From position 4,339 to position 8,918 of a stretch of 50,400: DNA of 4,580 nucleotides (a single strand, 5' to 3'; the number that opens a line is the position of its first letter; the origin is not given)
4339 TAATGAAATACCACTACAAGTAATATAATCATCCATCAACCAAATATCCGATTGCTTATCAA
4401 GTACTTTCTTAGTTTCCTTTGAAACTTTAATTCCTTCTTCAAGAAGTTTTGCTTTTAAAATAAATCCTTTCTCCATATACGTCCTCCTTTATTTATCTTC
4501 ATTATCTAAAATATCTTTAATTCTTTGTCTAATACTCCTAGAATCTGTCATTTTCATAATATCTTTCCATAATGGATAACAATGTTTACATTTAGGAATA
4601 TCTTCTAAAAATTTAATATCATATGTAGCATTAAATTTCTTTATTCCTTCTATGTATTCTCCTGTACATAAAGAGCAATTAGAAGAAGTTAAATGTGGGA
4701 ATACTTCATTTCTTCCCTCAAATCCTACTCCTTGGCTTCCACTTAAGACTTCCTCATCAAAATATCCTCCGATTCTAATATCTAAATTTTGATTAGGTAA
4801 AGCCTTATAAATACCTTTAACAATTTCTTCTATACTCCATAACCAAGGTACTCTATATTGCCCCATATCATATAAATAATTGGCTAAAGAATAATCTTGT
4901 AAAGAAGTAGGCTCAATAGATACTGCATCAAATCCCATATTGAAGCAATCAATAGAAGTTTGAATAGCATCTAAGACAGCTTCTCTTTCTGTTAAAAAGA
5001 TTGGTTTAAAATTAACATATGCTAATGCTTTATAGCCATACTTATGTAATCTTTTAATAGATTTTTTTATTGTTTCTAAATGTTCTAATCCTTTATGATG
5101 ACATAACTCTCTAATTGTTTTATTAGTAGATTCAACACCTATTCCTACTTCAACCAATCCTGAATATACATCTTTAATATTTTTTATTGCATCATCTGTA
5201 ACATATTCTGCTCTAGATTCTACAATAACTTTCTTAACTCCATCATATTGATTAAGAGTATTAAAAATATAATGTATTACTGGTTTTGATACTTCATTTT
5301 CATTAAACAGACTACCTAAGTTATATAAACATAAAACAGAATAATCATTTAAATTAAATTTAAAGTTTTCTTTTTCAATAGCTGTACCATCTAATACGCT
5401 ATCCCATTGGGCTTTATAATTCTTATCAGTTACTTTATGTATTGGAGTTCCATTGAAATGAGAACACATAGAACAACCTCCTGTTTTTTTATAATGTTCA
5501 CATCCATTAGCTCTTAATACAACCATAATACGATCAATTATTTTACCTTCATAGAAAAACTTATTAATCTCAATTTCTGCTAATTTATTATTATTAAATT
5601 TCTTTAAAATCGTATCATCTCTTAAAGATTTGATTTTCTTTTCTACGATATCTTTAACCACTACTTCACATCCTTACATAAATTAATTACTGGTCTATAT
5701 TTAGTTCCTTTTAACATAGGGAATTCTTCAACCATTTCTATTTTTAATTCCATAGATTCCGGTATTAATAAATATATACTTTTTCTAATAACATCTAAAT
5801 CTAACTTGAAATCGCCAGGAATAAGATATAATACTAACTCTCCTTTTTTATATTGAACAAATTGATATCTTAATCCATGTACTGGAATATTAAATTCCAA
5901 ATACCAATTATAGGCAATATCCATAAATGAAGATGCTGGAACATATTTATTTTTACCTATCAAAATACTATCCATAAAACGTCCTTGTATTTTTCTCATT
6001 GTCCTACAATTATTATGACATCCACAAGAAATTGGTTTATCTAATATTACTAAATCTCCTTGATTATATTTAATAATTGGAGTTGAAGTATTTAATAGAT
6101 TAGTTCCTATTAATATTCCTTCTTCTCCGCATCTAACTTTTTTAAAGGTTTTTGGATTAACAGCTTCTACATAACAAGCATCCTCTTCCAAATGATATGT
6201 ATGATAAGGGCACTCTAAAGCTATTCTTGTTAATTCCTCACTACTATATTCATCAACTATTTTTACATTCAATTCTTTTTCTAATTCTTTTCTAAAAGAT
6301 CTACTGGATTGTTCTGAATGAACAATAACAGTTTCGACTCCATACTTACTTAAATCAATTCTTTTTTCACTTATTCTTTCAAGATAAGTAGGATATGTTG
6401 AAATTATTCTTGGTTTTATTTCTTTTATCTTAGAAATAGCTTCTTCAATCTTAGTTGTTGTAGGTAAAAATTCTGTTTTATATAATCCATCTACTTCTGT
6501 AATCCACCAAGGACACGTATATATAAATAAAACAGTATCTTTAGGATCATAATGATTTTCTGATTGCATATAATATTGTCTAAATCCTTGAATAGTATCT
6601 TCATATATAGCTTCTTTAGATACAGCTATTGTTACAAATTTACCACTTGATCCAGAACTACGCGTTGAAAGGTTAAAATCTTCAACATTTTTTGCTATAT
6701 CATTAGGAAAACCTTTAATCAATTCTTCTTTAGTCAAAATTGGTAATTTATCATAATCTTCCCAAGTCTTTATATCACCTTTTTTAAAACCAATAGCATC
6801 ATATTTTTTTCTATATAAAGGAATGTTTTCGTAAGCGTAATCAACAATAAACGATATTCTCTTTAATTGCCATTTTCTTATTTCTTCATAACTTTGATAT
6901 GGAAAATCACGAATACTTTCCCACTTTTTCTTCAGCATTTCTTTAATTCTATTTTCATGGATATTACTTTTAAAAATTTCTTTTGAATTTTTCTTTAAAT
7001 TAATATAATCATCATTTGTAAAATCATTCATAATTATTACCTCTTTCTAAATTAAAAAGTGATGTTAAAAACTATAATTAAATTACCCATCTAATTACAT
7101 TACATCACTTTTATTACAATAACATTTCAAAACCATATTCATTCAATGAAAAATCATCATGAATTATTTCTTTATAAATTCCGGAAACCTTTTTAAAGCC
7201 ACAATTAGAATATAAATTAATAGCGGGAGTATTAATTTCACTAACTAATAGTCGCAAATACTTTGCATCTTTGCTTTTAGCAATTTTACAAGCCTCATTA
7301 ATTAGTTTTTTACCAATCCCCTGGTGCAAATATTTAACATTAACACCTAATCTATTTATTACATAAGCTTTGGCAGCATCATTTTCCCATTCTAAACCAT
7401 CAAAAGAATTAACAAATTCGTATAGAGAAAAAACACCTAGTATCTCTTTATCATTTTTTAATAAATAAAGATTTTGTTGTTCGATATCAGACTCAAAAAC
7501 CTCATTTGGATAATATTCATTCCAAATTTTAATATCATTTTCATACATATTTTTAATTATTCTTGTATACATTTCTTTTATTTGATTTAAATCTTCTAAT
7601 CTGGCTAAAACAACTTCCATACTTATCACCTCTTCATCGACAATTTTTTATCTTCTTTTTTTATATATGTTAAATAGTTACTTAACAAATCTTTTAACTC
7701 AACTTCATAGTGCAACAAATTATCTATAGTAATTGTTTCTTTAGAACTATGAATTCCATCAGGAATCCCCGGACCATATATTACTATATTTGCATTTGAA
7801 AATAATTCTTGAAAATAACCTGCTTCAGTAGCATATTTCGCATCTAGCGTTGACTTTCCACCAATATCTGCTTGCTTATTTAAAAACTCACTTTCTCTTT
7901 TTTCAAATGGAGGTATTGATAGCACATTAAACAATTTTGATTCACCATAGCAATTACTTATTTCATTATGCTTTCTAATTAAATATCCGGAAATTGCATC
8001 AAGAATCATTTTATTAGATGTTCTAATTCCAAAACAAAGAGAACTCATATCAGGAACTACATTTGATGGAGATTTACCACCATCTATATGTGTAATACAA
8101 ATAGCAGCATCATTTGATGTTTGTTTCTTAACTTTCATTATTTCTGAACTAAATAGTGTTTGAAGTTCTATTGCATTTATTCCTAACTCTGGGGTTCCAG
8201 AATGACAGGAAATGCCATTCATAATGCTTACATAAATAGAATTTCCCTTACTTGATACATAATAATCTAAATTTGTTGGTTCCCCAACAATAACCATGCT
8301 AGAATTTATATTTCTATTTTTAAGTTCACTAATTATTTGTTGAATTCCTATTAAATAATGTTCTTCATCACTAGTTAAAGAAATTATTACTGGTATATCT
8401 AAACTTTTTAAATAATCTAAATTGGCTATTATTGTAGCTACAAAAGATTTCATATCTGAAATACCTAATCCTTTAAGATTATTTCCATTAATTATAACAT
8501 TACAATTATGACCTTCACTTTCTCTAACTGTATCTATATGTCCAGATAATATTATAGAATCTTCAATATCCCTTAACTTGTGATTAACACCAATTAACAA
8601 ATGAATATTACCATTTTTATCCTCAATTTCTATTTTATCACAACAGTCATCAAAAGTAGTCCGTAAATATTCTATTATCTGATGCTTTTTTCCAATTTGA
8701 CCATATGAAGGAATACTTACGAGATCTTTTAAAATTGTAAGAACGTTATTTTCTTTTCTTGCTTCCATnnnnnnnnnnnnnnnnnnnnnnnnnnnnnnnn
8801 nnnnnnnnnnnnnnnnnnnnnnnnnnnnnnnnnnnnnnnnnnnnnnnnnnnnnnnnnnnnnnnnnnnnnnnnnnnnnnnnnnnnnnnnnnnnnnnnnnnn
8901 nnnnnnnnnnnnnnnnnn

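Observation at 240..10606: Ten-gene radical-SAM / ATP-grasp / amidinotransferase-fold operon headed by an ABC-F gene: candidate undescribed small-molecule pathway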

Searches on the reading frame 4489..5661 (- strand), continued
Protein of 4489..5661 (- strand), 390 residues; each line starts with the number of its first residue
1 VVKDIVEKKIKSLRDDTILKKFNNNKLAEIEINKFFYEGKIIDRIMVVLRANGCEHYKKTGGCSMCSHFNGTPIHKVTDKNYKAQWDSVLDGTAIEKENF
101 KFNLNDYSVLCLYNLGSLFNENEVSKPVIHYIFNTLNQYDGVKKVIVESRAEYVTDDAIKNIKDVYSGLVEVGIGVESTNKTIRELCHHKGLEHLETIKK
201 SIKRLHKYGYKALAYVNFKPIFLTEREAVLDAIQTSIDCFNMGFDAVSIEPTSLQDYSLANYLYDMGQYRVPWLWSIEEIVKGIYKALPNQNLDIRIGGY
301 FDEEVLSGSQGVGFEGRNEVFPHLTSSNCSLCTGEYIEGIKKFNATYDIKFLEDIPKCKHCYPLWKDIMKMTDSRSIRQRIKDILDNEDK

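Call 81: search_protein_families(library=padloc, proteins=[window:4489-5661:-], max_evalue=0.001)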
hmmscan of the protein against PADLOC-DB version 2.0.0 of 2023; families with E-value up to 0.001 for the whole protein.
window:4489-5661:- (390 aa): 0 families

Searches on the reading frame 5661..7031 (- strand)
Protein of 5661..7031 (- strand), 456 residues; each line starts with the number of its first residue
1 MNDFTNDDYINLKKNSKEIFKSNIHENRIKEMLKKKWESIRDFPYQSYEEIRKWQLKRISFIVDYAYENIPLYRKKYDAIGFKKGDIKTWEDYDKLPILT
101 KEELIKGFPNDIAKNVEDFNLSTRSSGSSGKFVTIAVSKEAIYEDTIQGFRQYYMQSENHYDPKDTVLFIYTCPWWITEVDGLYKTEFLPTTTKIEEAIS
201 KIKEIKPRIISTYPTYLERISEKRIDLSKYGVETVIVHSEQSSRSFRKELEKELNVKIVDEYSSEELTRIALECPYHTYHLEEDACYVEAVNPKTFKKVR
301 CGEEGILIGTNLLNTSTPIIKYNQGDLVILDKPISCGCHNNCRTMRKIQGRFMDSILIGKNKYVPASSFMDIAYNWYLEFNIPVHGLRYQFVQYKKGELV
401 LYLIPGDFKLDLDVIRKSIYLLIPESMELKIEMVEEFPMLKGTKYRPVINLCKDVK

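Call 4: search_protein_families(library=pfam, proteins=[window:5661-7031:-], max_evalue=0.01)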
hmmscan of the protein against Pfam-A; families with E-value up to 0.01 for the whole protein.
window:5661-7031:- (456 aa): 0 families

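Call 5: search_protein_families(library=ncbifam, proteins=[window:5661-7031:-], max_evalue=0.01)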
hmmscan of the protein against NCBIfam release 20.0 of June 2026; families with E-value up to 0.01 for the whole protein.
window:5661-7031:- (456 aa): 7 families
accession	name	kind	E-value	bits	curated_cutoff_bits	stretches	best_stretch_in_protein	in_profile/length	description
TIGR02155.1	PA_CoA_ligase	equivalog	1.2e-36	126.1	646.3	1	47-358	4-323/422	phenylacetate--CoA ligase PaaK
NF041878.1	paak_haloarch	equivalog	2.4e-35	122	700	1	46-360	8-334/427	phenylacetate--CoA ligase PaaK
NF045666.1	DVU1553_fam_AMP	equivalog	2.4e-31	109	300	1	31-351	5-330/331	DVU_1553 family AMP-dependent CoA ligase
NF053551.1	FlxY_rubin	equivalog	1.8e-19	69.8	520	2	201-356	163-327/424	flexirubin biosynthesis putative acyl-CoA ligase FlxY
TIGR03335.1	F390_ftsA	equivalog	2.3e-11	43.1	458.7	2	57-110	20-73/445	coenzyme F390 synthetase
NF041217.1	BagE_FevW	exception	1.3e-10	40.8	800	1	234-352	196-311/424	bagremycin/ferroverdin synthetase BagE/FevW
TIGR02304.1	aden_form_hyp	equivalog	8.5e-09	34.9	251.9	1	181-362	162-335/430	F390 synthetase-related protein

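Call 23: search_solved_structures(query=window:5661-7031:-, max_evalue=0.01)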
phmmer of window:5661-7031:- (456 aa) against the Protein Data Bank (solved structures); distinct sequences matched with E-value up to 0.01: 8.
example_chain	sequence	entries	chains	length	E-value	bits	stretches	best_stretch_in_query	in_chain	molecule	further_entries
2y4o_A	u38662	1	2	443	9.9e-21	77.4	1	46-359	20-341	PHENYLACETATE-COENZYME A LIGASE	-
2y27_A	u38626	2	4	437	8.3e-20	74.3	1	46-359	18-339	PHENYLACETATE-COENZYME A LIGASE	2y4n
4r1l_A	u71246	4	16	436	6.3e-18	68.1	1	37-359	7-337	Phenylacetate-coenzyme A ligase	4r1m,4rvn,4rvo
9s3l_A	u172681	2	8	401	5.6e-13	51.8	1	86-360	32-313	Phenylacetate-CoA ligase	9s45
6hdw_A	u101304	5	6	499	1.7e-10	43.7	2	52-104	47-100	2-hydroxyisobutyryl-CoA synthetase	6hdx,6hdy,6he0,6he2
6wuq_A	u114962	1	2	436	5e-06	28.9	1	255-337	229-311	AjiA1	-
6siw_A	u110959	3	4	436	8.1e-06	28.2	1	255-337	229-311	PaaK-like ligase (AMP-dependent synthetase and ligase) | AMP-dependent synthetase and ligase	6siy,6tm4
6siw_B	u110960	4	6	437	8.2e-06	28.2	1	255-337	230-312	PaaK-like ligase (AMP-dependent synthetase and ligase) | AMP-dependent synthetase and ligase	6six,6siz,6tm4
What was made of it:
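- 5661..7031 (-): PaaK-like (ANL class I) adenylating ligase; core gene 1. PDB PaaK 2y4o gives E = 1e-20 (calls 5, 23).
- On Phenylacetate-CoA ligase PaaK: The fold is PaaK-like only (call 23).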

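Call 81: search_protein_families(library=padloc, proteins=[window:5661-7031:-], max_evalue=0.001)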
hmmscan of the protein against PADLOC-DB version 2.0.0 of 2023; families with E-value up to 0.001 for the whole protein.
window:5661-7031:- (456 aa): 0 families

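Call 82: find_homologous_proteins(query=window:5661-7031:-, max_evalue=1e-10)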
Query window:5661-7031:- (456 aa): 490 proteins with E <= 1e-10 among 6424 candidates; the best 120 are listed.
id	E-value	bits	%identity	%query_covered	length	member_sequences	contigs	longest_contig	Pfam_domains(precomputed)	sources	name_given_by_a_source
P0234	0.0e+0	1017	97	100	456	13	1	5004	-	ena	-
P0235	1.5e-260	883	82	100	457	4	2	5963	-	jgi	-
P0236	1.2e-254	863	81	100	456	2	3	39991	-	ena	-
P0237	2.9e-254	862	81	100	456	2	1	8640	-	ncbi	-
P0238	9.4e-254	860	81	99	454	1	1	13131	-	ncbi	-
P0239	3.8e-252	855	81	100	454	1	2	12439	-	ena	-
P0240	9.7e-252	854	80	99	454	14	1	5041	-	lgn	-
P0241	5.5e-251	851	80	99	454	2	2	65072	-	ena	-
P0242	7.2e-251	851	80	99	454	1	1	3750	-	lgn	-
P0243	6.0e-250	848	80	100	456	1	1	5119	-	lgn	-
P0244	1.9e-249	846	79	100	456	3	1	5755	-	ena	-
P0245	4.1e-249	845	80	99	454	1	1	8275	-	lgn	-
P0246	8.3e-249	844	79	100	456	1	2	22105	-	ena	-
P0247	1.3e-248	843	80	99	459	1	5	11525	-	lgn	-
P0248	3.8e-248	842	79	100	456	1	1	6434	-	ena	-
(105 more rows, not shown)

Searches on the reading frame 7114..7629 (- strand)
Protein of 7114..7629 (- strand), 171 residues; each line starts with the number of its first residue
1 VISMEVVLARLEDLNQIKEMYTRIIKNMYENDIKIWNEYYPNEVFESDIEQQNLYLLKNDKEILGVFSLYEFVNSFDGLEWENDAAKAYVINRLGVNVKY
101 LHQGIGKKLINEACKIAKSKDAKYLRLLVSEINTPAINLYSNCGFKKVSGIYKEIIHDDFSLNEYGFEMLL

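Call 4: search_protein_families(library=pfam, proteins=[window:7114-7629:-], max_evalue=0.01)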
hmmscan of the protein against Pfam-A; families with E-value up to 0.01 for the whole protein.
window:7114-7629:- (171 aa): 4 families
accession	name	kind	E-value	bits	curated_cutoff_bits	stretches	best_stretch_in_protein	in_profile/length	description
PF00583.31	Acetyltransf_1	-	1e-13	52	20.7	1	33-145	13-116/116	Acetyltransferase (GNAT) family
PF13508.13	Acetyltransf_7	-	8.2e-10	39.4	27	1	52-147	3-84/84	Acetyltransferase (GNAT) domain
PF13673.13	Acetyltransf_10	-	3.7e-08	33.8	23.6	1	28-149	5-111/128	Acetyltransferase (GNAT) domain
PF13420.13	Acetyltransf_4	-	0.00054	20.5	24.3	1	8-156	3-144/155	Acetyltransferase (GNAT) domain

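Call 5: search_protein_families(library=ncbifam, proteins=[window:7114-7629:-], max_evalue=0.01)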
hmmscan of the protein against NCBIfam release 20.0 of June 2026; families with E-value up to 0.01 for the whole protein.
window:7114-7629:- (171 aa): 17 families
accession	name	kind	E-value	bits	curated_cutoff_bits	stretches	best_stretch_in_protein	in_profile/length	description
TIGR01575.1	rimI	equivalog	8.2e-10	38.9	86.4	1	86-149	53-116/132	ribosomal protein S18-alanine N-acetyltransferase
NF053587.1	SpmdActasePaiA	equivalog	1e-09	38.4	250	1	47-148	52-150/172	spermidine/spermine N(1)-acetyltransferase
NF007025.1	PRK09491.1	equivalog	1.7e-06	28.1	173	1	94-149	68-123/145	ribosomal protein S18-alanine N-acetyltransferase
TIGR03103.1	trio_acet_GNAT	equivalog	4.2e-06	25.6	569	1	53-149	123-216/547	N-acetylglutaminylglutamine synthetase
NF040503.1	resist_ArsN1a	equivalog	5.4e-06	26.2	170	1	9-154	4-141/159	arsinothricin resistance N-acetyltransferase ArsN1 family A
NF000360.1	sat4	exception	7.2e-06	26.2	380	1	40-148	50-156/180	streptothricin N-acetyltransferase Sat4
NF033083.0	AAC_3_I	equivalog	1.7e-05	25.1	200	1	13-146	11-135/145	AAC(3)-I family aminoglycoside N-acetyltransferase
NF000358.1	sat2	exception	1.7e-05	24.7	360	1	82-146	80-141/174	streptothricin N-acetyltransferase Sat2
TIGR03585.1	PseH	equivalog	2.3e-05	24.5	93.1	1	23-156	22-144/156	UDP-4-amino-4,6-dideoxy-N-acetyl-beta-L-altrosamine N-acetyltransferase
NF000487.1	stat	exception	2.6e-05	23.8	420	1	90-146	106-162/189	streptothricin N-acetyltransferase STAT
NF008212.0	PRK10975.1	equivalog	4e-05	23.6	219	1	91-148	166-223/232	dTDP-4-amino-4,6-dideoxy-D-galactose acyltransferase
NF002959.0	PRK03624.1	equivalog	0.00027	20.6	124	1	91-149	75-133/147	GNAT family acetyltransferase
NF005840.0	PRK07757.1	equivalog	0.0045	16.9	154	0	91-149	69-122/153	N-acetyltransferase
NF007807.0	PRK10514.1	equivalog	0.0046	16.9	134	1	93-148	75-125/147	acetyltransferase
TIGR01211.1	ELP3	subfamily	0.007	14.9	350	0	98-148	467-514/522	tRNA uridine(34) 5-carboxymethylaminomethyl modification radical SAM/GNAT enzyme Elp3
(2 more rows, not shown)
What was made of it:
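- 7114..7629 (-): GNAT N-acyltransferase. There are weak hits to small-molecule amine acetyltransferases (PaiA, Sat2/Sat4/STAT, AAC(3)-I, ArsN1) and to RimI (call 5).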

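Call 81: search_protein_families(library=padloc, proteins=[window:7114-7629:-], max_evalue=0.001)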
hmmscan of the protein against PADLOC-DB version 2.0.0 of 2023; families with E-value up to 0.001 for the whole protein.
window:7114-7629:- (171 aa): 0 families

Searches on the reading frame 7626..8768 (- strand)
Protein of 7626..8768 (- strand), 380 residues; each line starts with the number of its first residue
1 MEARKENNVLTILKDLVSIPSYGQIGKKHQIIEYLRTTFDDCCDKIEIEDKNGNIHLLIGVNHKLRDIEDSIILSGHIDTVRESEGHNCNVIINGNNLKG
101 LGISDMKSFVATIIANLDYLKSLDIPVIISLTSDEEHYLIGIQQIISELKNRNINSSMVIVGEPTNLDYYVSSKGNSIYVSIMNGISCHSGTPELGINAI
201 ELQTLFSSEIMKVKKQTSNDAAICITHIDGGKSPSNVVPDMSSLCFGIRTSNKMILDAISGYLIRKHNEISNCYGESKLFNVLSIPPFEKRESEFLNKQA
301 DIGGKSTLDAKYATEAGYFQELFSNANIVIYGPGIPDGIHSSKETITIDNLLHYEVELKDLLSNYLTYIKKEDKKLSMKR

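Call 4: search_protein_families(library=pfam, proteins=[window:7626-8768:-], max_evalue=0.01)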
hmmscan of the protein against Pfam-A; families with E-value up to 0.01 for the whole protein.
window:7626-8768:- (380 aa): 3 families
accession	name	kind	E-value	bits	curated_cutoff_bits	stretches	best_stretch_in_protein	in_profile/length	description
PF01546.33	Peptidase_M20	-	1.6e-13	51.5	24.6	1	73-353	1-195/206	Peptidase family M20/M25/M40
PF07687.19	M20_dimer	-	4.7e-08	33.4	21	1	173-261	3-93/107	Peptidase dimerisation domain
PF04389.22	Peptidase_M28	-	3.8e-05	23.9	21.3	1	69-154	12-86/193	Peptidase family M28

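Call 5: search_protein_families(library=ncbifam, proteins=[window:7626-8768:-], max_evalue=0.01)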
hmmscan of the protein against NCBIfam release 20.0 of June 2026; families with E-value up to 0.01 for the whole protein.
window:7626-8768:- (380 aa): 37 families (the best 25 are shown)
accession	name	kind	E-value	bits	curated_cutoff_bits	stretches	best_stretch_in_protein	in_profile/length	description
NF005710.0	PRK07522.1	subfamily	8.1e-40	137.2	412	1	4-363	5-386/391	acetylornithine deacetylase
TIGR01892.1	AcOrn-deacetyl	equivalog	1.2e-34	120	297.7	1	12-353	2-356/365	acetylornithine deacetylase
NF003474.0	PRK05111.1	equivalog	1.7e-34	119.4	460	1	11-364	10-379/383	acetylornithine deacetylase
NF006365.0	PRK08588.1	subfamily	5.7e-29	101.6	289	1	4-367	4-382/383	succinyl-diaminopimelate desuccinylase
TIGR01910.1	DapE-ArgE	subfamily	7.5e-29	101.1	217.6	1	11-353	2-369/373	ArgE/DapE family deacylase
NF006404.0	PRK08652.1-2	equivalog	8.6e-23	80.8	348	1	9-353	3-316/332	acetylornithine deacetylase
NF009555.0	PRK13004.1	equivalog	8.2e-22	77.6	321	1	4-247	12-259/399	YgeY family selenium metabolism-linked hydrolase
NF009557.0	PRK13009.1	equivalog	5.6e-21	75.1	284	1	7-365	3-374/377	succinyl-diaminopimelate desuccinylase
NF005602.0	PRK07338.1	equivalog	8e-20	70.8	357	1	68-267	93-295/409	hydrolase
NF006399.0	PRK08651.1-2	equivalog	2e-19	69.9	381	1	7-216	4-219/405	succinyl-diaminopimelate desuccinylase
TIGR01900.1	dapE-gram_pos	equivalog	7.4e-19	67.9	304.2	1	8-362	4-350/351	succinyl-diaminopimelate desuccinylase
NF006402.0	PRK08651.1-5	equivalog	4.6e-18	65.3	369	1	14-335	10-332/369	succinyl-diaminopimelate desuccinylase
TIGR03526.1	selenium_YgeY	hypoth_equivalog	1.7e-16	60.1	321.5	1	6-221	12-226/395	YgeY family selenium metabolism-linked hydrolase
TIGR01246.1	dapE_proteo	equivalog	7.7e-16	58.1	361.8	1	11-353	3-358/370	succinyl-diaminopimelate desuccinylase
TIGR01902.1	dapE-lys-deAc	subfamily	1.1e-15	57.8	163.1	1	12-353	2-325/340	N-acetyl-ornithine/N-acetyl-lysine deacetylase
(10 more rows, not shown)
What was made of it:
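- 7626..8768 (-): M20 (ArgE/DapE-like) metallo-deacylase. The acetylornithine deacetylase models give E = 1e-34 to 8e-40, all below their cut-offs (calls 4, 5).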

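Call 81: search_protein_families(library=padloc, proteins=[window:7626-8768:-], max_evalue=0.001)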
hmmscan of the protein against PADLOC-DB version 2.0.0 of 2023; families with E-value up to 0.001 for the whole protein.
window:7626-8768:- (380 aa): 0 families
